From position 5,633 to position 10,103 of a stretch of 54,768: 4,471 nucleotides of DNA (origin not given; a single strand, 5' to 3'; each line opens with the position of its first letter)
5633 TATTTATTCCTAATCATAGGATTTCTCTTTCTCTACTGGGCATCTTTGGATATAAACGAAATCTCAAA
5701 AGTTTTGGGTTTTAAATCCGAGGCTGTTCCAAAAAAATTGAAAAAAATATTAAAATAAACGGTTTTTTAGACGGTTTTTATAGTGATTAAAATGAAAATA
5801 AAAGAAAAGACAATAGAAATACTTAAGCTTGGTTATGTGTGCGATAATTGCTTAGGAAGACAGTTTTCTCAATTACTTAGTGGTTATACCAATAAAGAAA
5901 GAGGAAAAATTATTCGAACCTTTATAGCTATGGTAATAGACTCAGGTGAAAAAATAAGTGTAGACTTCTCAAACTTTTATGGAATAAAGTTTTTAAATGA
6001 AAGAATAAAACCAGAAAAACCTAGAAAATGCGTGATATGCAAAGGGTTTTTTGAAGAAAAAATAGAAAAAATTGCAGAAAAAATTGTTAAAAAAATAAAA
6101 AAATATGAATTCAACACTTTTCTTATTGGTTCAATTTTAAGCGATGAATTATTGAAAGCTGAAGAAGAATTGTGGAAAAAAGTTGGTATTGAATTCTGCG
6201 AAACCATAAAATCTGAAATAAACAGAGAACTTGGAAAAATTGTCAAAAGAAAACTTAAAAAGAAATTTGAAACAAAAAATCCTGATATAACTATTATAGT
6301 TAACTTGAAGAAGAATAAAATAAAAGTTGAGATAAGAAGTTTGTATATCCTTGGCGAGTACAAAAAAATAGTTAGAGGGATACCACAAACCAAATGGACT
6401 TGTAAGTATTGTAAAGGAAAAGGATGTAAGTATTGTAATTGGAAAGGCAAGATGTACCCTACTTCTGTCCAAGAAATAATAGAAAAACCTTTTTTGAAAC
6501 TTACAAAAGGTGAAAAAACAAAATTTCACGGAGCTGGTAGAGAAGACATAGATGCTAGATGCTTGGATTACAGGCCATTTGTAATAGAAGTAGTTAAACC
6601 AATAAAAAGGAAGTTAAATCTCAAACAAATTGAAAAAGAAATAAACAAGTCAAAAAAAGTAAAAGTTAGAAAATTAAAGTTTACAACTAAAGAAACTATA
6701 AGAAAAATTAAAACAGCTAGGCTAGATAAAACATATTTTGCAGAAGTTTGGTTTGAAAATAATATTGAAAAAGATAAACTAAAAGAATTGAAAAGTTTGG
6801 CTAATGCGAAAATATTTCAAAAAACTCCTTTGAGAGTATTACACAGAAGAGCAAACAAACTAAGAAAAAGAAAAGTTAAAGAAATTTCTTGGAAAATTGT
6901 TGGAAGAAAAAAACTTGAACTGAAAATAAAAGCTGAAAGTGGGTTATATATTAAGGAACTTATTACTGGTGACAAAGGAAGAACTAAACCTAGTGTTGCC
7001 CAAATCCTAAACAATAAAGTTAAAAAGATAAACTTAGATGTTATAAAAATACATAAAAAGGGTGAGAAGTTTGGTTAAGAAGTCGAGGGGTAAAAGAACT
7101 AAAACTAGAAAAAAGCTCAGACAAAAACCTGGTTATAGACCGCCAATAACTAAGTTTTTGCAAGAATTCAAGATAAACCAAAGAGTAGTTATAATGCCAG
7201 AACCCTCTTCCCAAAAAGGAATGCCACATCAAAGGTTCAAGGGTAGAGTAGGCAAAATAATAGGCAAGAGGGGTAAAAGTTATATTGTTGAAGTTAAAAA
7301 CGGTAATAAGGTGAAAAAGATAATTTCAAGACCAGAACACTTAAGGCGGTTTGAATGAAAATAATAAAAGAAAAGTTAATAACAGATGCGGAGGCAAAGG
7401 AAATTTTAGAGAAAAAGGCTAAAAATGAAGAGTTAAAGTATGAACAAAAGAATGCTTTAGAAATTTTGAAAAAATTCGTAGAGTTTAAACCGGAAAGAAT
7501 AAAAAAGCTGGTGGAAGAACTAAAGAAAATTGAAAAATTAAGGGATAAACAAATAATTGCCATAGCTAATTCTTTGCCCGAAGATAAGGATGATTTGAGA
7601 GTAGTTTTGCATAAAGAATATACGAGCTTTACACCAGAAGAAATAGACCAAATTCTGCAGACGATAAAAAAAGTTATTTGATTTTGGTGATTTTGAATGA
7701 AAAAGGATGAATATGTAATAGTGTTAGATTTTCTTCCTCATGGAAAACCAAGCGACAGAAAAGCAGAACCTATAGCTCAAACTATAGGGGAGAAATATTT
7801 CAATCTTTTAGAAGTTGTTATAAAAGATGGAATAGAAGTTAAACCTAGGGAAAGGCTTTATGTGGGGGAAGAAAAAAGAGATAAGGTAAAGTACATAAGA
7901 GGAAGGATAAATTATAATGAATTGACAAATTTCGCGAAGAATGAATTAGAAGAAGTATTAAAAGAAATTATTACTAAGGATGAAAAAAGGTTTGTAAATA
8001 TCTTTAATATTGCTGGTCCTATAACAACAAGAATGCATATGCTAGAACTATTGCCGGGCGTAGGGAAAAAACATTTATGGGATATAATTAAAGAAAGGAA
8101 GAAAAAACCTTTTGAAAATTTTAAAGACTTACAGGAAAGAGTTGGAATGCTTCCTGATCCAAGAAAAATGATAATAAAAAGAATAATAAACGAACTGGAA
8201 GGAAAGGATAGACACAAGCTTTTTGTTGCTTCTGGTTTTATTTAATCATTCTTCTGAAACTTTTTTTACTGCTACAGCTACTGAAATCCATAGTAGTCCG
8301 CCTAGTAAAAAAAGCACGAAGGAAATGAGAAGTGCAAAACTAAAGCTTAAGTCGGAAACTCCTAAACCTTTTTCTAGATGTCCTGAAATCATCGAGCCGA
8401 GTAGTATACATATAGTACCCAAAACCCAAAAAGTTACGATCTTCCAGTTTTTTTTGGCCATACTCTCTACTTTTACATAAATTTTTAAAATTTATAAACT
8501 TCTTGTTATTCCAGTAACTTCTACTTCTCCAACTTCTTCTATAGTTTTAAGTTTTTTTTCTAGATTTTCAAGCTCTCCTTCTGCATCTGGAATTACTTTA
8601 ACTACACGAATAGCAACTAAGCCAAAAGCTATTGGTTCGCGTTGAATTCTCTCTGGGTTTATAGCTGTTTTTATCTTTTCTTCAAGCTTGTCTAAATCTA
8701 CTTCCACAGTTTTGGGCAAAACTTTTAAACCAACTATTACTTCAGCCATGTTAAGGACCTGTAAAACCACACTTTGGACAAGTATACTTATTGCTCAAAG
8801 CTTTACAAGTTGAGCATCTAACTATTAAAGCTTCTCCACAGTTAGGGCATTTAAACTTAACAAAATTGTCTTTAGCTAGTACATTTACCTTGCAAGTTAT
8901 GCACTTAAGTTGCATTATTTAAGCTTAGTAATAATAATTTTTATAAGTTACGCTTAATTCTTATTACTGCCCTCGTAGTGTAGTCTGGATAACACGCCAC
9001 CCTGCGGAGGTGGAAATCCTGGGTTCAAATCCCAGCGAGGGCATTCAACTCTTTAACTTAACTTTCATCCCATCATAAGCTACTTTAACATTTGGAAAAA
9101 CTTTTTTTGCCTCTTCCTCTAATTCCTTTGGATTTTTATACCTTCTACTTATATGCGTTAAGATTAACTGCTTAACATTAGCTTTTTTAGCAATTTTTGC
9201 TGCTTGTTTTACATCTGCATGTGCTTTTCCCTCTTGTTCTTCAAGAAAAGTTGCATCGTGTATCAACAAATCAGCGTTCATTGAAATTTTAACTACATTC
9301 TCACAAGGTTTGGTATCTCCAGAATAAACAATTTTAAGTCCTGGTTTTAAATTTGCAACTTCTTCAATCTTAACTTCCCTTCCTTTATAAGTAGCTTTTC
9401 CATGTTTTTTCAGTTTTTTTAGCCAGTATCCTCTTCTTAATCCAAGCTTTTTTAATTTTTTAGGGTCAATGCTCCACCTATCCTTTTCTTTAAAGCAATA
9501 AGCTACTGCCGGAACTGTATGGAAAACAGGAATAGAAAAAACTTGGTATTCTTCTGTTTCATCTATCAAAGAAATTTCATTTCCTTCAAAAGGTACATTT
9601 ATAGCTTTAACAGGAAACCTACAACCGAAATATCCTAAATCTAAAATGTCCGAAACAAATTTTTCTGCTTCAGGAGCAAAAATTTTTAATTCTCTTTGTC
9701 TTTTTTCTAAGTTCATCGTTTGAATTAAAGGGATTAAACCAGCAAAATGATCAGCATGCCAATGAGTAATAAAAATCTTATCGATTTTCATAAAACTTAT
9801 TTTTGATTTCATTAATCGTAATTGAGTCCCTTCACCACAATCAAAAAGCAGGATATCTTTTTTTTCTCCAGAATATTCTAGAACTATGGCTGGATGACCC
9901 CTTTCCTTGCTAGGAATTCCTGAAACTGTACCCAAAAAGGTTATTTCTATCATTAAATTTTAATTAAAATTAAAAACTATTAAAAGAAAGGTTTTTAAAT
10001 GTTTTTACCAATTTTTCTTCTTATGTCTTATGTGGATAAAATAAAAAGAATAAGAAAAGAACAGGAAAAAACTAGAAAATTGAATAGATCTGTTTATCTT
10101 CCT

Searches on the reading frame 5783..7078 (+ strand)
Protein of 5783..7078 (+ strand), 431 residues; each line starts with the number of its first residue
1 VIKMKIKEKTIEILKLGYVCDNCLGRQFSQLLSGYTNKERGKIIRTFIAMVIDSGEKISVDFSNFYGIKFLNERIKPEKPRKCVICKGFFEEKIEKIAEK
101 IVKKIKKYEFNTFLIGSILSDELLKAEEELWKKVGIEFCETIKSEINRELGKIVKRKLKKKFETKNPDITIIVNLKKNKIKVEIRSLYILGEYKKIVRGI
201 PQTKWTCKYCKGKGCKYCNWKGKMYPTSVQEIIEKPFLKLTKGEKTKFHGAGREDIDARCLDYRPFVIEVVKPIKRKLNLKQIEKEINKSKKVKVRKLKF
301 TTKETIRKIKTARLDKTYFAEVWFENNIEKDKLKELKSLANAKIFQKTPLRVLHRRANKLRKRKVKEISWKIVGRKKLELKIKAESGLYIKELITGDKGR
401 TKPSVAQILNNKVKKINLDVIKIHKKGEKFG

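Call 42: search_protein_families(library=pfam, proteins=[window:5783-7078:+])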
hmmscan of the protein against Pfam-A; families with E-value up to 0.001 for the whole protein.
window:5783-7078:+ (431 aa): 3 families
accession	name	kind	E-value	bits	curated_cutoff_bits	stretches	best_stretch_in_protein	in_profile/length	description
PF21238.2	Pus10_C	-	1.5e-67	228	27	1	188-423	1-231/232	Pus10, C-terminal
PF22023.1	Pus10_THUMP_arc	-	6e-25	87.6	28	1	97-174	1-78/78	Pus10 THUMP domain, archaeal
PF02926.22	THUMP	-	1.2e-06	29.3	20.6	1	91-180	4-79/84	THUMP domain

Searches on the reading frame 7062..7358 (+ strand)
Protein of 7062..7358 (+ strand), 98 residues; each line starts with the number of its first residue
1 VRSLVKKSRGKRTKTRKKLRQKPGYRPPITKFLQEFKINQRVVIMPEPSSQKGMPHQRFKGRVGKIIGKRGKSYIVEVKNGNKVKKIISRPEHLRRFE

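Call 42: search_protein_families(library=pfam, proteins=[window:7062-7358:+])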
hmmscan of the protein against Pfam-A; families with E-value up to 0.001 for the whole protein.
window:7062-7358:+ (98 aa): 1 family
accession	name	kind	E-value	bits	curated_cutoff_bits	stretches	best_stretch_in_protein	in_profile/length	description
PF01157.24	Ribosomal_L21e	-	7.6e-27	93.5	27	1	6-97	2-99/101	Ribosomal protein L21e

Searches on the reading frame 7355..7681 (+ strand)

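Call 42: search_protein_families(library=pfam, proteins=[window:7355-7681:+])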
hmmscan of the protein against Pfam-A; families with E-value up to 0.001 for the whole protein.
window:7355-7681:+ (108 aa): 1 family
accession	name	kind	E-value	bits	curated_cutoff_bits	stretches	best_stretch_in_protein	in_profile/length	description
PF03874.21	RNA_pol_Rpb4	-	5e-15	56.2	25.6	1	9-107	2-115/116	RNA polymerase Rpb4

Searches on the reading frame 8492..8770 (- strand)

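Call 43: search_protein_families(library=pfam, proteins=[window:8492-8770:-])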
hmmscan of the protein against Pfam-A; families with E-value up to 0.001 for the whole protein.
window:8492-8770:- (92 aa): 1 family
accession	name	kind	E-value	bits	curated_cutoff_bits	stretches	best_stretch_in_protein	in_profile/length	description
PF00736.24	EF1_GNE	-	4e-17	62.6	20.8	1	13-90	2-87/88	EF-1 guanine nucleotide exchange domain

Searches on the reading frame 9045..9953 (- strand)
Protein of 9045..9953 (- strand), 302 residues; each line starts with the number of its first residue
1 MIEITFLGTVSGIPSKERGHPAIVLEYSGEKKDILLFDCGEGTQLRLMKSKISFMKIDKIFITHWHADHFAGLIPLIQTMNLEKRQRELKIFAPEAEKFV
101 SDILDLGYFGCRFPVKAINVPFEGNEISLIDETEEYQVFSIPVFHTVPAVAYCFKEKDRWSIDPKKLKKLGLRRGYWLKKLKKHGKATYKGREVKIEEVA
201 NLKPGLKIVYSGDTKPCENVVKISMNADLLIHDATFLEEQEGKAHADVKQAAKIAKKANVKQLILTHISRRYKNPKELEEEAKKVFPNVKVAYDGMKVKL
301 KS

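Call 43: search_protein_families(library=pfam, proteins=[window:9045-9953:-])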
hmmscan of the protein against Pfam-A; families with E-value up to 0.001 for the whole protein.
window:9045-9953:- (302 aa): 4 families
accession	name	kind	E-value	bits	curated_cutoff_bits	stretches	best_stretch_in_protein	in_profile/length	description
PF12706.13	Lactamase_B_2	-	2.6e-19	70.1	27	2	203-268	132-200/200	Beta-lactamase superfamily domain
PF00753.33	Lactamase_B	-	4e-08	33.9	22.7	1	22-81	8-68/196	Metallo-beta-lactamase superfamily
PF13691.12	Lactamase_B_4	-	5e-08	32.9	27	1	14-70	6-61/63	tRNase Z endonuclease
PF23023.1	Anti-Pycsar_Apyc1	-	0.00056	19.9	50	1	34-96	31-92/250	Anti-Pycsar protein Apyc1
